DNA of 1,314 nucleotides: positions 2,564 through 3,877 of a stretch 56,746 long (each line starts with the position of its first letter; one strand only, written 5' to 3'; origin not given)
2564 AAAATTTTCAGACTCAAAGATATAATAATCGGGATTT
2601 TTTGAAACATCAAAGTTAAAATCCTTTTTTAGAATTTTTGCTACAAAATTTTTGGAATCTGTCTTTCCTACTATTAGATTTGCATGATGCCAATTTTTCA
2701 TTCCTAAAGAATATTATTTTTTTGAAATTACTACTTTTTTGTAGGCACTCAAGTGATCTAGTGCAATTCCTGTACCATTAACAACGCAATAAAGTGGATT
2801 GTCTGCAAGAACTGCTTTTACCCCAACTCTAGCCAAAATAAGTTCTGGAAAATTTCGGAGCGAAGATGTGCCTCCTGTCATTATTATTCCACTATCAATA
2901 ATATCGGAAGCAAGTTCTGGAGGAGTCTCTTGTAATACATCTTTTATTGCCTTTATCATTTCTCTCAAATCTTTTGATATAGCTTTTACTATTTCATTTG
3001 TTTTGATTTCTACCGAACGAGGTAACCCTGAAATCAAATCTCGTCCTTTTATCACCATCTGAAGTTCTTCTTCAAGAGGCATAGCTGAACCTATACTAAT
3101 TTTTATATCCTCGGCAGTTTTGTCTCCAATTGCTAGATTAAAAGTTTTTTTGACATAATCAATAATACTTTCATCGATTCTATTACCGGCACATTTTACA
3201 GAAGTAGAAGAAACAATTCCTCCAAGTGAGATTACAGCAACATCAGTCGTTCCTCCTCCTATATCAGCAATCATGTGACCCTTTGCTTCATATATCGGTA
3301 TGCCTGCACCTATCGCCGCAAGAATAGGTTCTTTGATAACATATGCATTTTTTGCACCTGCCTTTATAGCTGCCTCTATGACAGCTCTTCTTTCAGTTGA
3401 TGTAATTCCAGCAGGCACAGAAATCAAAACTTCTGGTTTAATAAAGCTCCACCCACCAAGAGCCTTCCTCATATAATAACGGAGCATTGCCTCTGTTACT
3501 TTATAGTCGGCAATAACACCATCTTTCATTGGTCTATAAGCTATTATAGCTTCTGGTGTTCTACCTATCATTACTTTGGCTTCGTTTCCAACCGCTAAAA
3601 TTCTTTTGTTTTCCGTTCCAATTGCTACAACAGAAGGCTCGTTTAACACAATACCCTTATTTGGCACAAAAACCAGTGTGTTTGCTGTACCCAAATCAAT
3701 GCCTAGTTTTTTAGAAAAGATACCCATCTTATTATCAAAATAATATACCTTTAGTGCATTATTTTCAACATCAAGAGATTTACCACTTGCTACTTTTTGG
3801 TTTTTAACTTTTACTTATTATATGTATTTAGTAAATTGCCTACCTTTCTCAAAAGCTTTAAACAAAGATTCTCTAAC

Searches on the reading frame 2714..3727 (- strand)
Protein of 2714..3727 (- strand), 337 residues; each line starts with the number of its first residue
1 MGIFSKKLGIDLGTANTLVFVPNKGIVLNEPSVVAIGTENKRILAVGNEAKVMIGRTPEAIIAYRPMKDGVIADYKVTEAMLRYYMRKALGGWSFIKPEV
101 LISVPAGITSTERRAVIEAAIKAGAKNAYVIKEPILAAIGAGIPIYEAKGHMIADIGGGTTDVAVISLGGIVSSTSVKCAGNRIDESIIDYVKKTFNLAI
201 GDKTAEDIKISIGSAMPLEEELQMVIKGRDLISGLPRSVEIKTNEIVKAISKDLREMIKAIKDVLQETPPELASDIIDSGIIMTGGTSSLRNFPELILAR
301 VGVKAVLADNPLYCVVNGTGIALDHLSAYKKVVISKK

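Call 42: find_related_loci(query=window:2714-3727:-, collection=genome_contigs, flank=1000)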
Query window:2714-3727:- (337 aa) in genome_contigs; peptide patterns used: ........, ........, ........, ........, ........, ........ (x = any residue, [..] = any of these).
600 stretches matched a pattern (row limit reached: there are more); 221 encode a relative of the query (tblastn E <= 1e-3); the best 80 are kept; 80 distinct loci.
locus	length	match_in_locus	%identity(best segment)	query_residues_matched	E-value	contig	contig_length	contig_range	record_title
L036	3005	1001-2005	88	3-337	0e+0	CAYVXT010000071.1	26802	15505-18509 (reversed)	MAG TPA_asm: uncultured Candidatus Saccharibacteria bacterium isolate binchicken_co200_56 genome assembly, contig: k141_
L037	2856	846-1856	88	1-337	0e+0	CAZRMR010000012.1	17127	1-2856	MAG TPA_asm: uncultured Candidatus Saccharibacteria bacterium isolate SRP290908_co1_98 genome assembly, contig: NODE_450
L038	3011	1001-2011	87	1-337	0e+0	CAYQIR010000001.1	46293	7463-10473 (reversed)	MAG TPA_asm: uncultured Candidatus Saccharibacteria bacterium isolate binchicken_co38_1169 genome assembly, contig: NODE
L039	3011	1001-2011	87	1-337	0e+0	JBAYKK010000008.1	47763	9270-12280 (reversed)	MAG: Candidatus Paceibacterota bacterium isolate SO_2016_GW1_78 scaffold01414_OW334_2016, whole genome shotgun sequence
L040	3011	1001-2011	85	1-337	0e+0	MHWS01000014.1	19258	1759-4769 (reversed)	MAG: Candidatus Zambryskibacteria bacterium RIFCSPLOWO2_12_FULL_39_16 rifcsplowo2_12_scaffold_3189, whole genome shotgun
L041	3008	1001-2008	85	1-336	0e+0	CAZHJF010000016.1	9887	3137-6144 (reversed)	MAG TPA_asm: uncultured Candidatus Saccharibacteria bacterium isolate SRP286056_co1_564 genome assembly, contig: NODE_89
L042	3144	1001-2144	86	1-337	0e+0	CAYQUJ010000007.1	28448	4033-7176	MAG TPA_asm: uncultured Candidatus Saccharibacteria bacterium isolate SRP050083_co1_466 genome assembly, contig: NODE_57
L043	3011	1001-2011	85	1-337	0e+0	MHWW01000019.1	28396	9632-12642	MAG: Candidatus Zambryskibacteria bacterium RIFOXYC1_FULL_39_10 rifoxyc1_full_scaffold_541, whole genome shotgun sequenc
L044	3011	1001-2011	86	1-337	0e+0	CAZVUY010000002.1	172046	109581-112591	MAG TPA_asm: uncultured Candidatus Saccharibacteria bacterium isolate SRP300315_co1_63 genome assembly, contig: NODE_33_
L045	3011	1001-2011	84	1-337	0e+0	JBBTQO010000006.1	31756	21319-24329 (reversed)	MAG: Patescibacteria group bacterium isolate H43-bin019_1 H43_bin019_1_000000000006, whole genome shotgun sequence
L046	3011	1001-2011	85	1-337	0e+0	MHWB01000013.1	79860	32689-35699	MAG: Candidatus Zambryskibacteria bacterium RIFCSPLOWO2_01_FULL_39_39 rifcsplowo2_01_scaffold_985, whole genome shotgun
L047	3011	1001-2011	85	1-337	0e+0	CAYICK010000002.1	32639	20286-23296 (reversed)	MAG TPA_asm: uncultured Candidatus Saccharibacteria bacterium isolate ERP119705_co18_128 genome assembly, contig: NODE_1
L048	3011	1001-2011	85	1-337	0e+0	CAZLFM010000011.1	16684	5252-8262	MAG TPA_asm: uncultured Candidatus Saccharibacteria bacterium isolate SRP342105_co1_470 genome assembly, contig: NODE_46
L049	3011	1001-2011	84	1-337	0e+0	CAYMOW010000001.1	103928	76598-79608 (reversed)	MAG TPA_asm: uncultured Candidatus Saccharibacteria bacterium isolate SRP329715_co1_140 genome assembly, contig: NODE_18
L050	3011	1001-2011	84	1-337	0e+0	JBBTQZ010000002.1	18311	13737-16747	MAG: Patescibacteria group bacterium isolate H41-bin075_1 H41_bin075_1_000000000002, whole genome shotgun sequence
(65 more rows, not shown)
